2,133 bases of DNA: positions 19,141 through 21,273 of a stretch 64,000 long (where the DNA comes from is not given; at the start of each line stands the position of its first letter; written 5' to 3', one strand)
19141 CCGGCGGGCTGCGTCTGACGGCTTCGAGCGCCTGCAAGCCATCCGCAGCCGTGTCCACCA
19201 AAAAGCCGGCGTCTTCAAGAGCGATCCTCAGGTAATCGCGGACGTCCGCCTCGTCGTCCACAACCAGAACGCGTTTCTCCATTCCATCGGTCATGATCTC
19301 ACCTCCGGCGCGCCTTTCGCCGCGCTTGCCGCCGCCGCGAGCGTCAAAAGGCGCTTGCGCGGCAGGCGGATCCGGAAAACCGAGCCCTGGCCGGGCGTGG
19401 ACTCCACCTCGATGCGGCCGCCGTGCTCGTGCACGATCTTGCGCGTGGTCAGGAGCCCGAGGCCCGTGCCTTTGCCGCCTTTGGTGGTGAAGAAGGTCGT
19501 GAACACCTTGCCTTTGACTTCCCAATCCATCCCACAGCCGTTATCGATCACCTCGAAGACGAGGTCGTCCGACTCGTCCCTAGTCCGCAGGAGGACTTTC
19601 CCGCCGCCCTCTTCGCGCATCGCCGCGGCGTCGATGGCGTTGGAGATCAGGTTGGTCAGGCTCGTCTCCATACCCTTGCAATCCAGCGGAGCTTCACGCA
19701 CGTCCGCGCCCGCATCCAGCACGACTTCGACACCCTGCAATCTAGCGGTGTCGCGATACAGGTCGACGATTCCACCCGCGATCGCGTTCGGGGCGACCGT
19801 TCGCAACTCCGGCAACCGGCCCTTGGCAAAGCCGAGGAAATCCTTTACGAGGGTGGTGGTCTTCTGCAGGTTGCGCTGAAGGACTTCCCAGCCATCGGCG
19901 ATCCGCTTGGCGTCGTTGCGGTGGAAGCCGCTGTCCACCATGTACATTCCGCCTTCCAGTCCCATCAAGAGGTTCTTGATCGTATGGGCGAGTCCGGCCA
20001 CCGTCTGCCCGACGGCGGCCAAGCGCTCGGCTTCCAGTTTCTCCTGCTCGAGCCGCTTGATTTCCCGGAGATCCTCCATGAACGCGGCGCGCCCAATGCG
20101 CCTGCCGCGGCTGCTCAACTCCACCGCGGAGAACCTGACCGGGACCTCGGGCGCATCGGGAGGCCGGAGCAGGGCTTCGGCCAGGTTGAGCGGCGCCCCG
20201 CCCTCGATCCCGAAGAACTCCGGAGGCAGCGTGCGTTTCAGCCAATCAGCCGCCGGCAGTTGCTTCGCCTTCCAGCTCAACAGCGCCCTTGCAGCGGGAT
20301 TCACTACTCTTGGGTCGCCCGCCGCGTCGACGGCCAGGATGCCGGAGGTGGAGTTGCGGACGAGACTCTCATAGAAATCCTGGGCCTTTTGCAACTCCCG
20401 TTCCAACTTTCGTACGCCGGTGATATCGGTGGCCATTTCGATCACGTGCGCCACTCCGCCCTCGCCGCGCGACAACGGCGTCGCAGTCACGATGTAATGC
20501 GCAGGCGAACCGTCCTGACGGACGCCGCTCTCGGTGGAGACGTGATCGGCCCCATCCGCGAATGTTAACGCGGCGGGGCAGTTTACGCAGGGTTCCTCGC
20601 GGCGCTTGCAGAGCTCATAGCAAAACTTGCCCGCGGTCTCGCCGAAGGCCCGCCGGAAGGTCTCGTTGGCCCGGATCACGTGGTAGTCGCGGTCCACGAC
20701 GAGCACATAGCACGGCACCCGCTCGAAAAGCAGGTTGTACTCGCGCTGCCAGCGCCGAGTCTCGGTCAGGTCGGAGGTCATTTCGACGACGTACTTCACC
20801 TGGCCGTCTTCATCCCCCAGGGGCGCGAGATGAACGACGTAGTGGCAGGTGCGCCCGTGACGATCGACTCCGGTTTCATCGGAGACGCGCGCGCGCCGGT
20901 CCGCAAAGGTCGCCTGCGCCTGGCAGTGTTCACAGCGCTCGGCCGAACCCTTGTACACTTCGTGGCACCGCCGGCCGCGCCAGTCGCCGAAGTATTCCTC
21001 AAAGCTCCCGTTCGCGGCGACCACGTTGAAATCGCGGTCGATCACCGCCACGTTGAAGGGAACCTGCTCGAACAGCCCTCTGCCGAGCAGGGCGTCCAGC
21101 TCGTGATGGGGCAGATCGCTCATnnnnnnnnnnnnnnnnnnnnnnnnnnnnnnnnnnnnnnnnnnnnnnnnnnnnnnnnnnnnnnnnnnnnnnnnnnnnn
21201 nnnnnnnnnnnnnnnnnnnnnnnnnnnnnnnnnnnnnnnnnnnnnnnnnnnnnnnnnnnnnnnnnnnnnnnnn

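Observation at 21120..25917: Second DsrMKJOP/Hmc-like transmembrane redox complex in K-M-O-P order, with the NrfD subunit fused to a hexaheme cytochrome c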

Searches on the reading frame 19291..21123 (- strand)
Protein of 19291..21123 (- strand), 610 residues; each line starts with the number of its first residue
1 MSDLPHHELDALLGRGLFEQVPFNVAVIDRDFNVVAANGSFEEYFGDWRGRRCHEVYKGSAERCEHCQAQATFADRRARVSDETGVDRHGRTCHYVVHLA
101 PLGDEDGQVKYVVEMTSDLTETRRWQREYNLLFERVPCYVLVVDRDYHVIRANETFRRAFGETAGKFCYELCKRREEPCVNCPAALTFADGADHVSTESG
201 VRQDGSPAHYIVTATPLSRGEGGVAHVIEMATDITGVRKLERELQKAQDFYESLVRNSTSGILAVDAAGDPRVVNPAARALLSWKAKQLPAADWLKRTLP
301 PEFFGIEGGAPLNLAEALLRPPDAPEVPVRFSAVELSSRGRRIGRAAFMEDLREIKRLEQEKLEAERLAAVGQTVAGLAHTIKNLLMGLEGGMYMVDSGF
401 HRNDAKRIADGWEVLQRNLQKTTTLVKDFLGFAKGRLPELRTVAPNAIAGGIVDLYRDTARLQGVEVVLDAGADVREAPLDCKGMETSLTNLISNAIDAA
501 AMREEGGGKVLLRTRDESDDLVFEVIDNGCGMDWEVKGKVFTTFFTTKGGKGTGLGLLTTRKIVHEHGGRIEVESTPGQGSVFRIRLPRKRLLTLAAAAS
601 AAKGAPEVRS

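Call 37: search_protein_families(library=pfam, proteins=[window:19291-21123:-], max_evalue=0.001)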
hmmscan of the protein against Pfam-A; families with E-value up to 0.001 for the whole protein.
window:19291-21123:- (610 aa): 7 families
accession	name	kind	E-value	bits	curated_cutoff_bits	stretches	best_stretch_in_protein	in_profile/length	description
PF08448.16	PAS_4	-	1.7e-35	122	23.1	2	18-124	1-110/110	PAS fold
PF02518.31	HATPase_c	-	6e-24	85.1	26.4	1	486-590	7-110/111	Histidine kinase-, DNA gyrase B-, and HSP90-like ATPase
PF13426.13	PAS_9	-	6.4e-17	62.2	27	2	138-235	2-102/103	PAS domain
PF13188.13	PAS_8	-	4.6e-14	52.2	21.8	1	15-66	4-56/65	PAS domain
PF00989.32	PAS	-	6.3e-14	52.4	22.6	2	250-289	2-41/113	PAS fold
PF17765.7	MLTR_LBD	-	4e-05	24.2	26.3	0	21-79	13-61/168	MmyB-like transcription regulator ligand binding domain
PF14501.12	HATPase_c_5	-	0.0004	20.7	22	1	487-575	8-90/102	GHKL domain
